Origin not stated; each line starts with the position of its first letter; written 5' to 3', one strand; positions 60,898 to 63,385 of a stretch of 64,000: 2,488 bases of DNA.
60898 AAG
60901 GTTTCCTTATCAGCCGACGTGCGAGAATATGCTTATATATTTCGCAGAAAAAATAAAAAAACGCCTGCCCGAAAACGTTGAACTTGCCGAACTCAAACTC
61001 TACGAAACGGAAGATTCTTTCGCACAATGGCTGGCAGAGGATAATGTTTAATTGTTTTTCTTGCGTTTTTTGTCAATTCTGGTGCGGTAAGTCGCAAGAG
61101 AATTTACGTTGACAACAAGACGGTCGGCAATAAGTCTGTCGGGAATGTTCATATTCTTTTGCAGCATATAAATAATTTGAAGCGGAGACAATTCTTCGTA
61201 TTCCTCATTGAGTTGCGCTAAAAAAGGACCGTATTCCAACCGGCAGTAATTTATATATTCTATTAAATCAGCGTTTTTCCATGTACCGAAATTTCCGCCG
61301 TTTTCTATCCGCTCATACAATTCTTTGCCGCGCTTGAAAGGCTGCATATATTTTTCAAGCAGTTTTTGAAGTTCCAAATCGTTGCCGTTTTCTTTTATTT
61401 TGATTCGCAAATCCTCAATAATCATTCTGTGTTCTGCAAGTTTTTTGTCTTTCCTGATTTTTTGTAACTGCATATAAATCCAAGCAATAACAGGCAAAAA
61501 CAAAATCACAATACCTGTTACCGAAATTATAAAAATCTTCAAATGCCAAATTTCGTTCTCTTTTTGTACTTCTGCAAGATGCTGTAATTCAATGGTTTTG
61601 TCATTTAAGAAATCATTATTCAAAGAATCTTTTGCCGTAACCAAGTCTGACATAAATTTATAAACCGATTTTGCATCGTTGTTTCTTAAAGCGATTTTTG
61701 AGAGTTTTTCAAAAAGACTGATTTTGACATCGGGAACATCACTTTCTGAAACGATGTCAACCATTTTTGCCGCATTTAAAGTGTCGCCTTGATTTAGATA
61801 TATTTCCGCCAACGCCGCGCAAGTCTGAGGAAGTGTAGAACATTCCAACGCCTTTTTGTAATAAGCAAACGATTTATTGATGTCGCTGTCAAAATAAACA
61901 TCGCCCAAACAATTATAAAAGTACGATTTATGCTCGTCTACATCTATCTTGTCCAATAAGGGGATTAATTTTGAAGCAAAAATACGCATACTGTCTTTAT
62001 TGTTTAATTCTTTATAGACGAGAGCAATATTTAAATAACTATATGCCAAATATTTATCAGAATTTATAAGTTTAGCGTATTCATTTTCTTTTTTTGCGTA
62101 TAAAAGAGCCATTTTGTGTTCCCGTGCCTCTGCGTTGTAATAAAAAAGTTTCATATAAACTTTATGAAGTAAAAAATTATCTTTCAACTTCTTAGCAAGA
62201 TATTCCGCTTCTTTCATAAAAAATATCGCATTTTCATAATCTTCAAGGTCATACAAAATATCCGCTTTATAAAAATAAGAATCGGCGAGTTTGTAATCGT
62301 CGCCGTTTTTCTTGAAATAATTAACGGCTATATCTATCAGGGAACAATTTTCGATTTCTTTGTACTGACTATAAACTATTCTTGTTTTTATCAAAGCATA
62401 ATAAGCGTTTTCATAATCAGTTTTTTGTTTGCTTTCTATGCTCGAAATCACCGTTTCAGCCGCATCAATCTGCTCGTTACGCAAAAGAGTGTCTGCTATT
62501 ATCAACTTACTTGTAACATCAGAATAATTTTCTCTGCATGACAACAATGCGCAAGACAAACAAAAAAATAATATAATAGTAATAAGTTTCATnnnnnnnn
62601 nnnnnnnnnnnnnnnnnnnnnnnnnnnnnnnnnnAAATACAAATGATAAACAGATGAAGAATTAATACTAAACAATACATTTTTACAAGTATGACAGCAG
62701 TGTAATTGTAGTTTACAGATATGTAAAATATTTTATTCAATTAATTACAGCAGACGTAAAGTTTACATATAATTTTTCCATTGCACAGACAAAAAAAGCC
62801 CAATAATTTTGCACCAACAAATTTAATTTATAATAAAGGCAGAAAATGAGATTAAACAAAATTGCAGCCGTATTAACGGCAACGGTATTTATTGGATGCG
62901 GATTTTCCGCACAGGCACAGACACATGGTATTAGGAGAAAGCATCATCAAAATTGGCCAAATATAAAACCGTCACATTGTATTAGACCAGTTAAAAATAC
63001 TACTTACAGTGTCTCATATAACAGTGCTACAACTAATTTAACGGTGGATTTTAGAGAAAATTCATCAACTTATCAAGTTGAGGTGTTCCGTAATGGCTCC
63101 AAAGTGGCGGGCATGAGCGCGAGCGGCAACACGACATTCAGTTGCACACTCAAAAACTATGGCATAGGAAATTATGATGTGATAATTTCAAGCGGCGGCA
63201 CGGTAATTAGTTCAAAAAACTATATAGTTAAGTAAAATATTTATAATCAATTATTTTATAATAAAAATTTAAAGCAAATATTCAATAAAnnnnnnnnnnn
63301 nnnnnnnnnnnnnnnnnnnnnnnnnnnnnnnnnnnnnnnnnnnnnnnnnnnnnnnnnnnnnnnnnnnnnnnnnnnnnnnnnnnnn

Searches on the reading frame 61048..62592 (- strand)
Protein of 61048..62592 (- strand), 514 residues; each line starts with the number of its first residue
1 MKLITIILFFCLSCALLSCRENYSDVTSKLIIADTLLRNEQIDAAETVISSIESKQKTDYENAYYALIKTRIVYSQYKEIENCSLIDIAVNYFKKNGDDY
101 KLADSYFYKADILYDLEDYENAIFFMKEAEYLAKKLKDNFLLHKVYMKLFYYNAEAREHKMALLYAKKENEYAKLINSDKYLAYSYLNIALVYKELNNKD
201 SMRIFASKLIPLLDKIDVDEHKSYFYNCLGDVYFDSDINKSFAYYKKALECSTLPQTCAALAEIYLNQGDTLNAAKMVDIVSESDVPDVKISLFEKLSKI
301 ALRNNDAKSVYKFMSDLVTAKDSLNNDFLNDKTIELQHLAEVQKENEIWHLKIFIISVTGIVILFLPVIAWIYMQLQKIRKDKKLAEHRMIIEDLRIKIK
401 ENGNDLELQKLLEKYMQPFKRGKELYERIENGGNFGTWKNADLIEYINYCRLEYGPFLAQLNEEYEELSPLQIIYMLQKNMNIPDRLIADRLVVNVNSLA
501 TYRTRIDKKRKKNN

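Call 3: search_protein_families(library=pfam, proteins=[window:61048-62592:-], max_evalue=1)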
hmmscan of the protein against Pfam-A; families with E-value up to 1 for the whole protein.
window:61048-62592:- (514 aa): 10 families
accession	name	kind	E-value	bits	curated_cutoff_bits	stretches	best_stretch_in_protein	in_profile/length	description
PF13181.12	TPR_8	-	2.4e-08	33.9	25.7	1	103-134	1-32/34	Tetratricopeptide repeat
PF07719.23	TPR_2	-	0.00024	21.4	27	1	103-133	1-31/34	Tetratricopeptide repeat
PF13424.12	TPR_12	-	0.00029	21.4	30.1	0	95-130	35-72/77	Tetratricopeptide repeat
PF13428.12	TPR_14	-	0.011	16.8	23.5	0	31-68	6-42/44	Tetratricopeptide repeat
PF22860.2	DUF7017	-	0.012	16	27.5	1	189-270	7-86/141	Domain of unknown function (DUF7017)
PF14559.12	TPR_19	-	0.02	15.7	25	0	32-64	31-62/68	Tetratricopeptide repeat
PF13432.12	TPR_16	-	0.038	14.9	32.7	0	103-123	31-51/65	Tetratricopeptide repeat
PF13176.12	TPR_7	-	0.13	12.9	27.9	0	257-274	1-18/36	Tetratricopeptide repeat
PF13431.12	TPR_17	-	0.23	12.2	24.4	0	172-203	2-31/34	Tetratricopeptide repeat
PF00515.34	TPR_1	-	0.38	11.1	27.8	1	103-124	1-22/34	Tetratricopeptide repeat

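Call 4: search_protein_families(library=ncbifam, proteins=[window:61048-62592:-], max_evalue=1)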
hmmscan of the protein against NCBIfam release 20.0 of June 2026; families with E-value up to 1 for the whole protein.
window:61048-62592:- (514 aa): 1 family
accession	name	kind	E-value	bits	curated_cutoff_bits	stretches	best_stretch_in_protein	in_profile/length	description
NF008756.0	PRK11788.1-4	equivalog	2.5e-05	23.5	474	1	156-338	114-296/389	lipopolysaccharide assembly protein LapB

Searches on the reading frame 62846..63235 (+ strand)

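Call 3: search_protein_families(library=pfam, proteins=[window:62846-63235:+], max_evalue=1)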
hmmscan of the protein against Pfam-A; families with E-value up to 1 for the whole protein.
window:62846-63235:+ (129 aa): 4 families
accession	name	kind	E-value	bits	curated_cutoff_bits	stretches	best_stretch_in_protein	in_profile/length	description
PF17957.7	Big_7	-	0.011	16.8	24.1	1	48-109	8-65/70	Bacterial Ig domain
PF06129.17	Chordopox_G3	-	0.073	14.3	22.3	1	50-85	63-98/108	Chordopoxvirus G3 protein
PF11131.13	PhrC_PhrF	-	0.084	12.9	25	1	12-29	13-30/38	Rap-phr extracellular signalling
PF12733.13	Cadherin-like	-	0.15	13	24.2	1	51-124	15-80/89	Cadherin-like beta sandwich domain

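Call 4: search_protein_families(library=ncbifam, proteins=[window:62846-63235:+], max_evalue=1)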
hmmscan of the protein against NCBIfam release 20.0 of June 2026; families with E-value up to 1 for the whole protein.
window:62846-63235:+ (129 aa): 0 families
